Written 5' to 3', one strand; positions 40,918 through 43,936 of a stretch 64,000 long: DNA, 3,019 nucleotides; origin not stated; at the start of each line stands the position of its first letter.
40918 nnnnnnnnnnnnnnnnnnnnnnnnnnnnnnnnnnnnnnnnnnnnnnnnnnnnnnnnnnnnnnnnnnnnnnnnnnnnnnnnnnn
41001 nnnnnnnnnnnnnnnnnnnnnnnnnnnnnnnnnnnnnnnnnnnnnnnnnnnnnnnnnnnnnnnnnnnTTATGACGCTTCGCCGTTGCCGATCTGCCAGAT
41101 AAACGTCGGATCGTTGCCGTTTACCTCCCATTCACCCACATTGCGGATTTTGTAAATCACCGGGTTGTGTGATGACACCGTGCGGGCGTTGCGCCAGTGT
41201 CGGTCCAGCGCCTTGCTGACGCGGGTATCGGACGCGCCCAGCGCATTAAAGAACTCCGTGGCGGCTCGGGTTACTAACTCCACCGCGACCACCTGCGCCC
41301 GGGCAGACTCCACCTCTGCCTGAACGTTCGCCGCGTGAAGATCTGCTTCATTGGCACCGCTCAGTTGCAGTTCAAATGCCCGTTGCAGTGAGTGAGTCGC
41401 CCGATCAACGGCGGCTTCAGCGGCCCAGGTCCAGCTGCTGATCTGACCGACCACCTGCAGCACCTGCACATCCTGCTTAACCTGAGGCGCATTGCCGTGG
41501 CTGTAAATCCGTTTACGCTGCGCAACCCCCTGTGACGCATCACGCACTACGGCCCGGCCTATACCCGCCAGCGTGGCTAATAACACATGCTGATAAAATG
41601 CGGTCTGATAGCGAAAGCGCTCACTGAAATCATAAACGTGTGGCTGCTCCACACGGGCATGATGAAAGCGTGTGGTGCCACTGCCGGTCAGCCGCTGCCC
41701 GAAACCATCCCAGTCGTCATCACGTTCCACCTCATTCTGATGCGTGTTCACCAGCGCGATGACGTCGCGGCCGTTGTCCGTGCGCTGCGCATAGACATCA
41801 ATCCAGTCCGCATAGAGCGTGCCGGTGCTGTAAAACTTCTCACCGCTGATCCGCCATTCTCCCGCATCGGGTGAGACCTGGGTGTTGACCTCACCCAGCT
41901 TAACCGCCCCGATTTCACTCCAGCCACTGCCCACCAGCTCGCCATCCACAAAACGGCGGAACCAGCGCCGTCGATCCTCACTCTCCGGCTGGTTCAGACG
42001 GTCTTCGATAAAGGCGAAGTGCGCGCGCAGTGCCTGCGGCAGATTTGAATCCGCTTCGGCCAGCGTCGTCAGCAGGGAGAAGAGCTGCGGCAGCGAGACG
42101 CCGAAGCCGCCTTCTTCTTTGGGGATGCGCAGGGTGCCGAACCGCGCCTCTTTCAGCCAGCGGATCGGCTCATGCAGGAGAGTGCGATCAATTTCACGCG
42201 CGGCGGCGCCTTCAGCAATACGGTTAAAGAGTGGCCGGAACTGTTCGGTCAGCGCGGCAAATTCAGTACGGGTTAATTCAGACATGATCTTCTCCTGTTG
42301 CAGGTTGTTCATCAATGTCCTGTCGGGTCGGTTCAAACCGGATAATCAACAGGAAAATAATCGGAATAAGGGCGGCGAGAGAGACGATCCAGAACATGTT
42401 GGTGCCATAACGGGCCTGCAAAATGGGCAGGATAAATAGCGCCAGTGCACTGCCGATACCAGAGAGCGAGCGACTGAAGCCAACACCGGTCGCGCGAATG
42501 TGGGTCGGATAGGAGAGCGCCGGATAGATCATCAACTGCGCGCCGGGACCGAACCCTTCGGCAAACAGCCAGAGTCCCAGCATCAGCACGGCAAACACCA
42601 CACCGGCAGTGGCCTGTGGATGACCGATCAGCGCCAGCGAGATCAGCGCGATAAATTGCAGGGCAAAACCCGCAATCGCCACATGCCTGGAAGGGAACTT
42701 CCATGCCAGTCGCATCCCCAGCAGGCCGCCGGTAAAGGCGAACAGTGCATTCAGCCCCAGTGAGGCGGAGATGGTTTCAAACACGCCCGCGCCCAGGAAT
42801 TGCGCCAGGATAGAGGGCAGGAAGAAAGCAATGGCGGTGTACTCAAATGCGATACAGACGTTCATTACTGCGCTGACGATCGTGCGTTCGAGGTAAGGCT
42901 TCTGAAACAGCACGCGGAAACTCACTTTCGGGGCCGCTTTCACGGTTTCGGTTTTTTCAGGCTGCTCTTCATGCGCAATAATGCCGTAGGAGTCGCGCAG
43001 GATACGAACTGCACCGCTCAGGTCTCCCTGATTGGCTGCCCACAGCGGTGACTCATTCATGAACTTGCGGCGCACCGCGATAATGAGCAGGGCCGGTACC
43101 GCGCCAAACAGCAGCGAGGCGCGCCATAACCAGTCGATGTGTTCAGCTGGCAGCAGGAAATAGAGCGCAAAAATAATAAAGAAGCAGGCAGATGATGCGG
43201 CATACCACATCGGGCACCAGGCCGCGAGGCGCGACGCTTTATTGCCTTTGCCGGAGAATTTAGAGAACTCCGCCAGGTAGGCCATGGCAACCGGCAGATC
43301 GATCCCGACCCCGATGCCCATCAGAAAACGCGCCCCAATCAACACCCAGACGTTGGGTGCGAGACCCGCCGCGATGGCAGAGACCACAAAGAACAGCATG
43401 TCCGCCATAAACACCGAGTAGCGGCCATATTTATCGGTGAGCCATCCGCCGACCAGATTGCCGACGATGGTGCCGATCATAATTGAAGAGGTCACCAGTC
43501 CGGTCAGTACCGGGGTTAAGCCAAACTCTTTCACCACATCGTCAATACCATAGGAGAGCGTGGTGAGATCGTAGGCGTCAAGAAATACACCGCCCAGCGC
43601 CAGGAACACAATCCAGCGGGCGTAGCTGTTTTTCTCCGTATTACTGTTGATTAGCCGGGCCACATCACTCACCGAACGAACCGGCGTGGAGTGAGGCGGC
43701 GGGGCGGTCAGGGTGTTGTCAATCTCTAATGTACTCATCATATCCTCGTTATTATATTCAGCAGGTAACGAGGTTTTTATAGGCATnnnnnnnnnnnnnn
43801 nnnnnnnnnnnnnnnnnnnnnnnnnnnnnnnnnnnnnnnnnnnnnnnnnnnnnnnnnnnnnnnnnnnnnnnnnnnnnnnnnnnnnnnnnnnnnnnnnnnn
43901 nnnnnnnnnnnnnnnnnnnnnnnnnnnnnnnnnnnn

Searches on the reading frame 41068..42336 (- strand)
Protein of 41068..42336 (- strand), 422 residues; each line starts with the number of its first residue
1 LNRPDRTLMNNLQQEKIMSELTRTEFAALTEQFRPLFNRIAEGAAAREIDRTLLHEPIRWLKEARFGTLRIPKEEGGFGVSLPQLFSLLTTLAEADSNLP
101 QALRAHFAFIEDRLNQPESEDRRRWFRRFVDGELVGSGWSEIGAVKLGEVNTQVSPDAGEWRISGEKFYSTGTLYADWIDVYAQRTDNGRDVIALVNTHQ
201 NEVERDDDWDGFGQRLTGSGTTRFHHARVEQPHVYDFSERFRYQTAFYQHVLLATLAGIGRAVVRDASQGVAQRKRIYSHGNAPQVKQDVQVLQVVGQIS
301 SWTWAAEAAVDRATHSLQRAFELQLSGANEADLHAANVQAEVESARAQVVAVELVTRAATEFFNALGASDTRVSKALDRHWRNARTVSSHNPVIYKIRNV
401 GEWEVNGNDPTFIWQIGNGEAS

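Call 7: search_protein_families(library=pfam, proteins=[window:41068-42336:-])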
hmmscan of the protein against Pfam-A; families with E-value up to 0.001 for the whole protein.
window:41068-42336:- (422 aa): 2 families
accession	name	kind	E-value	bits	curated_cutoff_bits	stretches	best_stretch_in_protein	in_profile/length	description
PF08028.16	Acyl-CoA_dh_2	-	2.4e-09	38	22.7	1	256-391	7-130/134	Acyl-CoA dehydrogenase, C-terminal domain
PF02770.24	Acyl-CoA_dh_M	-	5.6e-06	26.9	33.3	1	148-225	14-95/97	Acyl-CoA dehydrogenase, middle domain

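Call 8: search_protein_families(library=ncbifam, proteins=[window:41068-42336:-])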
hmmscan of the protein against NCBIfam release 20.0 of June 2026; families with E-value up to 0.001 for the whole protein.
window:41068-42336:- (422 aa): 6 families
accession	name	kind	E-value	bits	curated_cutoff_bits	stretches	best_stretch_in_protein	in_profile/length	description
TIGR04022.1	sulfur_SfnB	equivalog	9.8e-75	251.9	430.9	1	34-411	15-386/391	SfnB family sulfur acquisition oxidoreductase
NF043015.1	DibenthMonoxDszC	equivalog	1.6e-30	106.2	850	1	64-410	53-409/415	dibenzothiophene monooxygenase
NF045920.1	HphnlacHdxOX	equivalog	5.8e-11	41.9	650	1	29-395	1-363/384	p-hydroxyphenylacetate 3-hydroxylase oxygenase component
NF045629.1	monooxsub_HsaA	equivalog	7.5e-09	34.8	450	1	158-390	118-357/383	3-hydroxy-9,10-secoandrosta-1,3,5(10)-triene-9,17-dione monooxygenase oxygenase subunit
NF042439.1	SulpropCoADesulf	equivalog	6.7e-07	28.4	600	1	39-386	11-351/379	3-sulfinopropanoyl-CoA desulfinase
NF052270.1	Staph_DH_FadE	equivalog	0.00056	18.7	600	1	148-260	155-263/400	acyl-CoA dehydrogenase FadE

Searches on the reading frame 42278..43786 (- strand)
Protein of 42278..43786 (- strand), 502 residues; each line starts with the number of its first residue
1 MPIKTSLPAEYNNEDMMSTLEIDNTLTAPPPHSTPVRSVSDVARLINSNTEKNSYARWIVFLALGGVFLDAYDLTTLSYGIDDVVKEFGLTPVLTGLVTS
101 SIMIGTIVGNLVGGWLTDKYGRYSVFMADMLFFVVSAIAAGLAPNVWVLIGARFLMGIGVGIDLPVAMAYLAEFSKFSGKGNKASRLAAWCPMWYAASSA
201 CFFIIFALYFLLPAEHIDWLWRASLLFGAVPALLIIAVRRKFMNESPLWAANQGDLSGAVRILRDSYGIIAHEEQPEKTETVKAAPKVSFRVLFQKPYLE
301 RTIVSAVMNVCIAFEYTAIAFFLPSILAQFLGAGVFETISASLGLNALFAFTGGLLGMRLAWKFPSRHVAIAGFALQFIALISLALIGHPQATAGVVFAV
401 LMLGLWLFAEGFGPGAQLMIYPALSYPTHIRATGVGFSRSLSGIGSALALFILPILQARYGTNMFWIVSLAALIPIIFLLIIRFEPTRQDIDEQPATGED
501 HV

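Call 7: search_protein_families(library=pfam, proteins=[window:42278-43786:-])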
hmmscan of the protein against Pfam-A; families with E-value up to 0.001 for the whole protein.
window:42278-43786:- (502 aa): 2 families
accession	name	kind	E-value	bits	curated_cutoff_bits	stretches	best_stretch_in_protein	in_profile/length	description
PF00083.30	Sugar_tr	-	3e-38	132.3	22.3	1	91-494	44-448/452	Sugar (and other) transporter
PF07690.21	MFS_1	-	1.2e-29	103.7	33.4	1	65-449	3-346/347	Major Facilitator Superfamily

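Call 8: search_protein_families(library=ncbifam, proteins=[window:42278-43786:-])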
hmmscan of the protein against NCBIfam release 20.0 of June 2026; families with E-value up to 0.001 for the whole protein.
window:42278-43786:- (502 aa): 31 families (the best 25 are shown)
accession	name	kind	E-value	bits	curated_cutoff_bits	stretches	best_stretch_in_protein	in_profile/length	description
TIGR00895.1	2A0115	subfamily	6.5e-35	120.8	418.55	1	49-451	8-392/398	aromatic acid/H+ symport family MFS transporter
NF052357.1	GlucTporGlcPStph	equivalog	2e-24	86.2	750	1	59-486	8-423/445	glucose transporter GlcP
TIGR00898.1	2A0119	subfamily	3.7e-24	85.4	550.75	1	78-480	106-493/506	cation transport protein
NF008586.0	PRK11551.1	equivalog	7.1e-21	74.6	410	1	67-477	24-385/406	3-(3-hydroxy-phenyl)propionate transporter MhpT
NF053517.1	HbztTptrPcaK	equivalog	2e-20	73.2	770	1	41-453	3-397/437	4-hydroxybenzoate transporter PcaK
TIGR00879.1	SP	subfamily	3.4e-20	72.1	237.8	1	44-479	43-495/510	sugar porter family MFS transporter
TIGR00887.1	2A0109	equivalog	1.3e-17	63.9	610.3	2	60-322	18-305/502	phosphate:H+ symporter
TIGR00891.1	2A0112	subfamily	3.2e-17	62.7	552.9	1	58-461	11-392/405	sialate:H+ symport family MFS transporter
TIGR00893.1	2A0114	subfamily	1.4e-15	57.2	395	1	73-482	9-396/399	D-galactonate transporter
NF008963.0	PRK12307.1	equivalog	2.7e-15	56.5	637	1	54-480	14-404/426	MFS transporter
NF003024.0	PRK03893.1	subfamily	7.2e-15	54.8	604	1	53-254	15-206/497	sialate:H+ symport family MFS transporter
TIGR00711.1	efflux_EmrB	subfamily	2.1e-12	46.5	230.2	1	65-173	9-117/485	DHA2 family efflux MFS transporter permease subunit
NF000031.1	MFS_efflux_LmrA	exception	3e-12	46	850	1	40-260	12-224/484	lincomycin efflux MFS transporter Lmr(A)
NF053813.1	MFS_TcaB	equivalog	3.1e-10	39.4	475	1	63-172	16-120/396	putative multidrug effflux MFS transporter TcaB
TIGR00710.1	efflux_Bcr_CflA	subfamily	1.1e-09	38.2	200.9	1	83-168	30-115/385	Bcr/CflA family efflux MFS transporter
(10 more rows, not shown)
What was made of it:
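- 41068..46976 (-): Probable rest of the operon: FAD/NAD(P)-binding oxidoreductase (45483-46976), NtaA/DmoA-family LLM monooxygenase (44002-45507), MFS transporter (42278-43786), SfnB-like ACAD-fold oxidoreductase (41068-42336). Calls 7, 8.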
